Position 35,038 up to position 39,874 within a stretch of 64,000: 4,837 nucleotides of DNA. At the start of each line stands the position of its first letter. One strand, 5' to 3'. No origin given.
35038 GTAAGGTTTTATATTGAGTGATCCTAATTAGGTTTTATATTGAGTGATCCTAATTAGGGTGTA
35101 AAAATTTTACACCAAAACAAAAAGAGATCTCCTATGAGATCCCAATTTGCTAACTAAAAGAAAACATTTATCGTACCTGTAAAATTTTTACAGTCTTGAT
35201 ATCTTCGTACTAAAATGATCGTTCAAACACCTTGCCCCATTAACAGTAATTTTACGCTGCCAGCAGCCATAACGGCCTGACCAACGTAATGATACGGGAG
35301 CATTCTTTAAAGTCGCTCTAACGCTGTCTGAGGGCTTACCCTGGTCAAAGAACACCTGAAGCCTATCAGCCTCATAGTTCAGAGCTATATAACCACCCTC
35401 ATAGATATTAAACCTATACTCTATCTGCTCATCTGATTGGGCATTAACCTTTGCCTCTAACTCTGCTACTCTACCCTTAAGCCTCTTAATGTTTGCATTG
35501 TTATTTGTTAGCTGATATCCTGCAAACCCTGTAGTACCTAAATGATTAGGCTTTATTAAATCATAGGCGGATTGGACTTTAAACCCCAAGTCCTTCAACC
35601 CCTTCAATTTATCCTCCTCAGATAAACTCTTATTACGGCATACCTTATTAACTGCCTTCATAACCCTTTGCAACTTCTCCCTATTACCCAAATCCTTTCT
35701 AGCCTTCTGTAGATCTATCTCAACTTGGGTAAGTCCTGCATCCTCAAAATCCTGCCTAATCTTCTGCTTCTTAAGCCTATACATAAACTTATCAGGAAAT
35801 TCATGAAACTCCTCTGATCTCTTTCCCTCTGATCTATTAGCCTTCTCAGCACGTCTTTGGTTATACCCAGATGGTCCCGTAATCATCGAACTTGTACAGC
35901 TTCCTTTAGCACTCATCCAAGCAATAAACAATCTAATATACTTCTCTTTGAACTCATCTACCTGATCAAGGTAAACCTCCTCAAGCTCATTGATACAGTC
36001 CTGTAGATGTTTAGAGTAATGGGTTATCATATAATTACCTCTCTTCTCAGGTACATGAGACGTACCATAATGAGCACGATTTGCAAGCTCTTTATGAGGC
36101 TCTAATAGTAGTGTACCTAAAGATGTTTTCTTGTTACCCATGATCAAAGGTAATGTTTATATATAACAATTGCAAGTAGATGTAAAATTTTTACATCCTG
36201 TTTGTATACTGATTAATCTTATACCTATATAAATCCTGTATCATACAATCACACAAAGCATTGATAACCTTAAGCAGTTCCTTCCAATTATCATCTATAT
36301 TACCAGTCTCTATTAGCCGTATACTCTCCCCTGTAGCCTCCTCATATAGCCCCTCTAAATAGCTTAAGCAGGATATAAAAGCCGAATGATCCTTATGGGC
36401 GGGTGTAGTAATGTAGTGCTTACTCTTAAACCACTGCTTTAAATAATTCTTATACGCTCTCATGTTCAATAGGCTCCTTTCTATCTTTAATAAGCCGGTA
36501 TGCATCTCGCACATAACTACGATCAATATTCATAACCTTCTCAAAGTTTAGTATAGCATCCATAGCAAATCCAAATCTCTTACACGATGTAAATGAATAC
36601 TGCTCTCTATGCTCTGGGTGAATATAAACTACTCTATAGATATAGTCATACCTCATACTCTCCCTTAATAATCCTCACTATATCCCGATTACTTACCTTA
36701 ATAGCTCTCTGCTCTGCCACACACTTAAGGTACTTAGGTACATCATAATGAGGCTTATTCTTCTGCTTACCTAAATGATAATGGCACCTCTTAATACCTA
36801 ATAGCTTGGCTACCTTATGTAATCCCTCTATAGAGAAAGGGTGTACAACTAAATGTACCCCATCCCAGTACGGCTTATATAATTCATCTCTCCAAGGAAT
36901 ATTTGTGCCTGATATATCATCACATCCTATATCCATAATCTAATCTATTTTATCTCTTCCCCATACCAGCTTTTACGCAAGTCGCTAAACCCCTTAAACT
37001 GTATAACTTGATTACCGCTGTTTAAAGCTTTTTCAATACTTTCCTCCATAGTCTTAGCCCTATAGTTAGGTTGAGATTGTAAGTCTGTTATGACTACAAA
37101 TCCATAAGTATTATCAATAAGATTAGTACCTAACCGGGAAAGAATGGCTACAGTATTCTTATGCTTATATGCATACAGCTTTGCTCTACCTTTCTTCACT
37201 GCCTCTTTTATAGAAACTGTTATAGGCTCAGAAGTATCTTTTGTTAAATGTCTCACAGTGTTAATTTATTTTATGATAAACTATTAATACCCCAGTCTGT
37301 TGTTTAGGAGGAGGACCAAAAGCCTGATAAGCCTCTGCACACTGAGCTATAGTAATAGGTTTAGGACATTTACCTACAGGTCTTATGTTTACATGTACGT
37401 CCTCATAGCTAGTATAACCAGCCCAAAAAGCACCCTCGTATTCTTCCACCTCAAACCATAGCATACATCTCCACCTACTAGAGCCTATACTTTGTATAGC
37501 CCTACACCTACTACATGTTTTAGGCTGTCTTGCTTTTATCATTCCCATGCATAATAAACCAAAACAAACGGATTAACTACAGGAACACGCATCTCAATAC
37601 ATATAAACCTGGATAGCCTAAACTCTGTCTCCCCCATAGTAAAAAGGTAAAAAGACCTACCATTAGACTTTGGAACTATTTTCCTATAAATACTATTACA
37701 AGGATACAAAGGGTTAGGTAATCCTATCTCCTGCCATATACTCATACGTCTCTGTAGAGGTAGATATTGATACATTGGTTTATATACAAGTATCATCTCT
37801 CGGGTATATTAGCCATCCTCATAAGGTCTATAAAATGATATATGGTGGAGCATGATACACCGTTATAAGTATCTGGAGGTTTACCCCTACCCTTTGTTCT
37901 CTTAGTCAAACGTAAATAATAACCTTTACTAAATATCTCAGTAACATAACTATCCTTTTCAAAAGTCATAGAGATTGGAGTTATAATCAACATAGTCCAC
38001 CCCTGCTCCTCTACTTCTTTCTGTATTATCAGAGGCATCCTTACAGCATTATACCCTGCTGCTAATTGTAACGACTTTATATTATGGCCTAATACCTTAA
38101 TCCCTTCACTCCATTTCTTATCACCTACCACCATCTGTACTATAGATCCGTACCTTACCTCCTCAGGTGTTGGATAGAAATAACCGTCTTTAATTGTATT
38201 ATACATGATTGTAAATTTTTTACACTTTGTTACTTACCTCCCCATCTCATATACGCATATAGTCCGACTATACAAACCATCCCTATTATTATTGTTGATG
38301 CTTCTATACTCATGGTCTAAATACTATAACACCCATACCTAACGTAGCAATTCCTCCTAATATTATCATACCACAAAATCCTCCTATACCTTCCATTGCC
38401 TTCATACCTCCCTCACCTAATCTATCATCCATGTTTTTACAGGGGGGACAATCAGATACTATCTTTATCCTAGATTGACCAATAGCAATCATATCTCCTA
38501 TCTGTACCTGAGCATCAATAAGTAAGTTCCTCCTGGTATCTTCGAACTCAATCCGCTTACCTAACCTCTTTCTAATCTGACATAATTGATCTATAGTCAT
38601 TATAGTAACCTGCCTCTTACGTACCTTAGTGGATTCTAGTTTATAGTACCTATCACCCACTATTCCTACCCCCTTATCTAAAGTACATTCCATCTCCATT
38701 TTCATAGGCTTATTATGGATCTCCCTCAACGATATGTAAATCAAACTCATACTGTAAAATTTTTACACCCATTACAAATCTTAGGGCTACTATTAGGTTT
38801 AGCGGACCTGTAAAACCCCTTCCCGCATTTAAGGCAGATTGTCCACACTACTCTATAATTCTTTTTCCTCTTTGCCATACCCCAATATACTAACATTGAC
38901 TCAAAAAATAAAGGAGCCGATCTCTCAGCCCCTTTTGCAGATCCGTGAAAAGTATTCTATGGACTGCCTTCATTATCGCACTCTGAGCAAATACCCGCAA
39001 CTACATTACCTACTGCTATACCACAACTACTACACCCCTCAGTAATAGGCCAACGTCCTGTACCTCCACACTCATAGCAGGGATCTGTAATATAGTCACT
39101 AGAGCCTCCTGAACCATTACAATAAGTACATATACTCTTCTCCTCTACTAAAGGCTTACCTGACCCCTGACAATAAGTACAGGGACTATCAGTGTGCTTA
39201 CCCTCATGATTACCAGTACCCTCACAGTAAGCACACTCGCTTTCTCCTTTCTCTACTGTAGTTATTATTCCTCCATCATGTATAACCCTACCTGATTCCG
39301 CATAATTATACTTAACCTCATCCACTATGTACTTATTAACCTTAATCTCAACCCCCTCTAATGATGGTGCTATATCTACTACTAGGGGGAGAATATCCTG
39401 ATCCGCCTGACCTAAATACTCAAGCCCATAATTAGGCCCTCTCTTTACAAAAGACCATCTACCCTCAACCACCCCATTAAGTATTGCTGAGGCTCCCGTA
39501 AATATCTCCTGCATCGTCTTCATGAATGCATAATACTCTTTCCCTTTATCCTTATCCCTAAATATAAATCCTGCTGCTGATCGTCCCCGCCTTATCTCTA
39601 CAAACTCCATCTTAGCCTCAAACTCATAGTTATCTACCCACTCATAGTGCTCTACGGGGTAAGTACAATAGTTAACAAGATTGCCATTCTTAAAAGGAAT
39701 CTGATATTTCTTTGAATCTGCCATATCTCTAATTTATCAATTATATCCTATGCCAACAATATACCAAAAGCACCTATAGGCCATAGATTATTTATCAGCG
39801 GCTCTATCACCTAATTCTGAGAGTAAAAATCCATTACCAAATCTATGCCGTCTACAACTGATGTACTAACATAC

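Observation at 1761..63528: Genome-wide 15-bp palindrome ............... marking gene junctions: candidate undescribed phage site system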

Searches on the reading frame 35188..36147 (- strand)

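Call 9: search_protein_families(library=phrogs, proteins=[window:35188-36147:-])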
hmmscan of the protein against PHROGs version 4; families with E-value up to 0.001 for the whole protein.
window:35188-36147:- (319 aa): 2 families
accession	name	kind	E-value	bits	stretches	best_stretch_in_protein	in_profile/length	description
phrog_6744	-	unknown function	2.7e-29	103.4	1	146-304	191-341/355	-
phrog_19458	-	DNA, RNA and nucleotide metabolism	1e-28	101.8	1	55-306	51-291/306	primase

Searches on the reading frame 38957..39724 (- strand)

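Call 86: search_protein_families(library=pfam, max_evalue=0.01, proteins=[window:38957-39724:-])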
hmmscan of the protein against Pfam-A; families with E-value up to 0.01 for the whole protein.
window:38957-39724:- (255 aa): 1 family
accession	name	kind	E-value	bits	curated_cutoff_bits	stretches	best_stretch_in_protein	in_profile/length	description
PF00684.25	DnaJ_CXXCXGXG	-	2.9e-05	24.7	32.7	1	164-223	1-65/65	DnaJ central domain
